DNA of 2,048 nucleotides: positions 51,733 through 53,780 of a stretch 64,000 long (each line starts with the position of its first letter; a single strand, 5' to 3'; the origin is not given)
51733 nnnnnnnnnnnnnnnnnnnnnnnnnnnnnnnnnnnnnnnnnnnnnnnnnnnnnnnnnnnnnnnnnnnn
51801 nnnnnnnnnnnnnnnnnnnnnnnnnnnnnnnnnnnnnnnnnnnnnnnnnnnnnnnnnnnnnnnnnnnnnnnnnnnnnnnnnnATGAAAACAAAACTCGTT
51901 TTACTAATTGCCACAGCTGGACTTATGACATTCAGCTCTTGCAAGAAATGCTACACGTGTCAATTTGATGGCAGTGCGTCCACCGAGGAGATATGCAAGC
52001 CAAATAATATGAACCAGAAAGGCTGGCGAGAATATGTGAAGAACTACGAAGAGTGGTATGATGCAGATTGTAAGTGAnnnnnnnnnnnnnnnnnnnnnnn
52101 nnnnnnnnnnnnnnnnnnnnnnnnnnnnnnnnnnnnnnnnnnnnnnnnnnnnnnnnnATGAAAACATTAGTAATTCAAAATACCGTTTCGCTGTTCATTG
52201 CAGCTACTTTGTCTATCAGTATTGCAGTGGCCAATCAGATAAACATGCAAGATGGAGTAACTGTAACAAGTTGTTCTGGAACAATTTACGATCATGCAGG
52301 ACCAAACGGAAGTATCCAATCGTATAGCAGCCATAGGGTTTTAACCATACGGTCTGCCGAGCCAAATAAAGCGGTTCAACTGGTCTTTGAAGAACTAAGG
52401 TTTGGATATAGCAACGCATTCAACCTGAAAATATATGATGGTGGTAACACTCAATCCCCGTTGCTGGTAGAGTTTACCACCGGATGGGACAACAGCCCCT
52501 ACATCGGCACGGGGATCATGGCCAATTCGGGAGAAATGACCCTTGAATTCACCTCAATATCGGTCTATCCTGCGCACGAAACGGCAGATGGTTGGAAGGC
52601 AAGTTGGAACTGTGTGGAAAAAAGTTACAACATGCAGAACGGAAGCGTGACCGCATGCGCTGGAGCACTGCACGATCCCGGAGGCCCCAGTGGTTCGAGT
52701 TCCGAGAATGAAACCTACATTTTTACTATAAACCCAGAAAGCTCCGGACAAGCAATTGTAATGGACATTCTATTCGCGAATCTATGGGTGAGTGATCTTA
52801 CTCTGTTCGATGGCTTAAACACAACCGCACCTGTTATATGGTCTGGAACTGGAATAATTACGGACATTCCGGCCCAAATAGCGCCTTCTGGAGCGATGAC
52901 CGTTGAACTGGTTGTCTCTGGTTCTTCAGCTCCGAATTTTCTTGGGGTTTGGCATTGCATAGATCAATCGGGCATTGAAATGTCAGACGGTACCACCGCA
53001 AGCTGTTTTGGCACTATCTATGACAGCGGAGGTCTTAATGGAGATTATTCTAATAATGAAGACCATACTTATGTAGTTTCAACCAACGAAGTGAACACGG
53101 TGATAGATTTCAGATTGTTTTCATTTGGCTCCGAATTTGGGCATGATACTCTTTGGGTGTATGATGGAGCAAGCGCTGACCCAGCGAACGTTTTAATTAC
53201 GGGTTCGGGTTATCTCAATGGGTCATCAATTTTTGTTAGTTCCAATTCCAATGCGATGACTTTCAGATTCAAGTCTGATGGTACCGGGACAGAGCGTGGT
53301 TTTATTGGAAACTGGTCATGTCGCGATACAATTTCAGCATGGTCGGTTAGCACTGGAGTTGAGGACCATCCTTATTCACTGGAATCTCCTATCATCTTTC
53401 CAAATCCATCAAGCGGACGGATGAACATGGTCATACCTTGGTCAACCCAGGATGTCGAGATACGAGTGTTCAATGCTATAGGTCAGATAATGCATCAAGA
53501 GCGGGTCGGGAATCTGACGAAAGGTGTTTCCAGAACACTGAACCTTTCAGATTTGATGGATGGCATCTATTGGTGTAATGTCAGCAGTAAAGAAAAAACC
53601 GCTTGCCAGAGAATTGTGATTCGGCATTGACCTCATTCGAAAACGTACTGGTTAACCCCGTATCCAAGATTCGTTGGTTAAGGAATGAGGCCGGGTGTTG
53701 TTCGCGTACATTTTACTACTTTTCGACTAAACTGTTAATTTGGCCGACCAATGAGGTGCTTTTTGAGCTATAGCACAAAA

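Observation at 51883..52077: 64-aa Cys-rich lipopeptide gene embedded in the LytTR-associated operon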

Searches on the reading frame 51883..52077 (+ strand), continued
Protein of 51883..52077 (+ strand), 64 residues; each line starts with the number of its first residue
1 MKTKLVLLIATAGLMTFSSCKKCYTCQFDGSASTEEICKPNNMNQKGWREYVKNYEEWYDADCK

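Call 73: search_protein_families(library=ncbifam, proteins=[P0011, P0026, P0027, P0029, P0031, P0034, P0044, P0065, P0079, P0056], max_evalue=0.05)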
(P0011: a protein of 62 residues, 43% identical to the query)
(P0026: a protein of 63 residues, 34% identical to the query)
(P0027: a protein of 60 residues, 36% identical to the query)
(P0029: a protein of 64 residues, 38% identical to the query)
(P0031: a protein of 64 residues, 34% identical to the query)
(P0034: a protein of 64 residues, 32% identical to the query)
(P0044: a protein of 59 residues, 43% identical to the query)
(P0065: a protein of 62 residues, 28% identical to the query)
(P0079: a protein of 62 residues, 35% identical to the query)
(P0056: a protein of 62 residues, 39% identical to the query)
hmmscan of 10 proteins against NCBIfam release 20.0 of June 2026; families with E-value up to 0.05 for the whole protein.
P0011 (62 aa): 1 family
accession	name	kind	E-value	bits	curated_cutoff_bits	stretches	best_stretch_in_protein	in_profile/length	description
NF050142.1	PG1828_fam_lipo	equivalog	0.00038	21.1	50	1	1-23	1-23/59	PG1828 family lipoprotein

P0026 (63 aa): 1 family
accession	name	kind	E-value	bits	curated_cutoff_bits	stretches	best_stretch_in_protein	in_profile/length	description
NF050142.1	PG1828_fam_lipo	equivalog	0.00053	20.7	50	1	1-23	1-23/59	PG1828 family lipoprotein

P0027 (60 aa): 1 family
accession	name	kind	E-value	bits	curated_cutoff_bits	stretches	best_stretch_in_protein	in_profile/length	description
NF050142.1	PG1828_fam_lipo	equivalog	0.001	19.7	50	1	1-25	1-25/59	PG1828 family lipoprotein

P0029 (64 aa): 0 families

P0031 (64 aa): 0 families

P0034 (64 aa): 0 families

P0044 (59 aa): 1 family
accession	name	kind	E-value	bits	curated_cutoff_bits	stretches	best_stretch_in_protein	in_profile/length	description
NF050142.1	PG1828_fam_lipo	equivalog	1.8e-05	25.4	50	1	1-23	1-22/59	PG1828 family lipoprotein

P0065 (62 aa): 0 families

P0079 (62 aa): 0 families

P0056 (62 aa): 1 family
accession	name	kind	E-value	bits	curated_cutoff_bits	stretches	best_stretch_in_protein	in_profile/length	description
NF050142.1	PG1828_fam_lipo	equivalog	0.0044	17.7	50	1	1-24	1-23/59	PG1828 family lipoprotein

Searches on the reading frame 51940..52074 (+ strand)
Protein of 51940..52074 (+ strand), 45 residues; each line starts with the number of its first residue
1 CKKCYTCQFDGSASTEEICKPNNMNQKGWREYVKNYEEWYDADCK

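Call 28: predict_structure(alignment_id=A3)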
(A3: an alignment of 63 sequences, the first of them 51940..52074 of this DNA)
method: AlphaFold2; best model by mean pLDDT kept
length: 45 residues; sequences in the alignment: 63
mean_pLDDT: 91.2   pTM: 0.64
mean pLDDT of the five models: 91.2, 91.0, 90.3, 88.1, 86.8
residues with pLDDT >= 90: 38; 70-90: 6; 50-70: 1; < 50: 0
segments of 3 or more residues with pLDDT < 50: none
pLDDT, mean of each block of 10 residues (from residue 1): 86 92 92 94 92
secondary structure, 60 per line:
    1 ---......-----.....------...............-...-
elements in order: E4-9 E15-19 H26-40 E42-44

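Call 67: search_solved_structures(query=A3, max_evalue=10)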
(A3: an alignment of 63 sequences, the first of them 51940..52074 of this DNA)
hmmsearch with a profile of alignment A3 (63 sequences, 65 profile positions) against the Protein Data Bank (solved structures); distinct sequences matched with E-value up to 10: 5.
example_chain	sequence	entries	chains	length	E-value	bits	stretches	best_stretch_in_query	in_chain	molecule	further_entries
4oaq_A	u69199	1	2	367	0.055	16.5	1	17-47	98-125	R-specific carbonyl reductase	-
7c2o_A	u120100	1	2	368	0.055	16.5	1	17-47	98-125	R-specific carbonyl reductase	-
2y5b_A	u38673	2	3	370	0.42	13.7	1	15-39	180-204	UBIQUITIN CARBOXYL-TERMINAL HYDROLASE 21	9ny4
3mtn_A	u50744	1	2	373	0.43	13.7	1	15-39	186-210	Ubiquitin carboxyl-terminal hydrolase 21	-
3i3t_A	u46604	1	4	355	1.2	12.3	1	15-39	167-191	Ubiquitin carboxyl-terminal hydrolase 21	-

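Call 71: search_protein_families(library=pfam, alignment_id=A3, max_evalue=0.01)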
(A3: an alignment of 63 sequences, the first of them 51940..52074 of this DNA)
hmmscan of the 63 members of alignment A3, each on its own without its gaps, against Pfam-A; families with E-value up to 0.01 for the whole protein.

A. member 1, window:51940-52074:+ (45 aa): 0 families

B. families by the number of members that match (of 63 scanned): 2 families
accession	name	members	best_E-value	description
PF10589.14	NADH_4Fe-4S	3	0.008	NADH-ubiquinone oxidoreductase-F iron-sulfur binding region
PF00641.23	Zn_ribbon_RanBP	1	0.0075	Zn-finger in Ran binding protein and others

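Call 72: search_protein_families(library=ncbifam, alignment_id=A3, max_evalue=0.01)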
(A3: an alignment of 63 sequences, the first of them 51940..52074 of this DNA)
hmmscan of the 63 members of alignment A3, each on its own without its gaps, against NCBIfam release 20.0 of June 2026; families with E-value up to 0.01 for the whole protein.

A. member 1, window:51940-52074:+ (45 aa): 0 families

B. families by the number of members that match (of 63 scanned): 2 families
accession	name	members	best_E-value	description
NF050142.1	PG1828_fam_lipo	9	1.8e-05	PG1828 family lipoprotein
NF041699.1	Shig_StxB_1d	1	0.0035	Shiga toxin Stx1d subunit B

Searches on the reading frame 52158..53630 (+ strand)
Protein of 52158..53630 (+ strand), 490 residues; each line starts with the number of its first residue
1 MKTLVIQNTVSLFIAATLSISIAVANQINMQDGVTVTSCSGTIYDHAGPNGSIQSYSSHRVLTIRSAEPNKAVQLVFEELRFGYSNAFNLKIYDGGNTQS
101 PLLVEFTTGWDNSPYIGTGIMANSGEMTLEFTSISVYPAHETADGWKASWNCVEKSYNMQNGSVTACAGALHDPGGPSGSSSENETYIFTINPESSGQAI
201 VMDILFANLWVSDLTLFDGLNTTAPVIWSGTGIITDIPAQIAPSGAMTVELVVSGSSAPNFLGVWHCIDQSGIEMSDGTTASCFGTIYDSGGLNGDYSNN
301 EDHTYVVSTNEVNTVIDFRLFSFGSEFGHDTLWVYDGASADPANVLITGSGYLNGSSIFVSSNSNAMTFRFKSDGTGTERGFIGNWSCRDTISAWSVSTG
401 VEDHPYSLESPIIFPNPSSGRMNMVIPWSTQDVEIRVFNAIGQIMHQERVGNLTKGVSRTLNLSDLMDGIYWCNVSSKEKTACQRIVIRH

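Call 3: search_protein_families(library=pfam, proteins=[window:52158-53630:+], max_evalue=0.1)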
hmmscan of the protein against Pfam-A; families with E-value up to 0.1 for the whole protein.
window:52158-53630:+ (490 aa): 2 families
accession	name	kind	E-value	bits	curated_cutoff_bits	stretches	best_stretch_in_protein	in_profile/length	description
PF18962.6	Por_Secre_tail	-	2.7e-11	44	27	1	413-488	1-75/75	Secretion system C-terminal sorting domain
PF00431.26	CUB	-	6.1e-08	33.4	21.4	1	293-382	17-106/110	CUB domain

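Call 4: search_protein_families(library=ncbifam, proteins=[window:52158-53630:+], max_evalue=0.1)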
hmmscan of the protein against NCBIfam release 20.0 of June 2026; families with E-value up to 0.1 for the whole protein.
window:52158-53630:+ (490 aa): 3 families
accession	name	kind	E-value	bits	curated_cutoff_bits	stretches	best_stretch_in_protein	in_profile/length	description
TIGR04183.1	Por_Secre_tail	domain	1.7e-08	34.3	23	1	413-489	1-72/72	T9SS type A sorting domain-containing protein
NF038113.1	T9SSA_dep_M36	equivalog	1.2e-06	27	885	1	407-489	789-869/869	T9SS-dependent M36 family metallopeptidase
NF052644.1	T9SS_DNase_Rie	equivalog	0.00012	21.5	260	1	313-487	92-249/251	T9SS-dependent surface endonuclease, AS87_RS02955 family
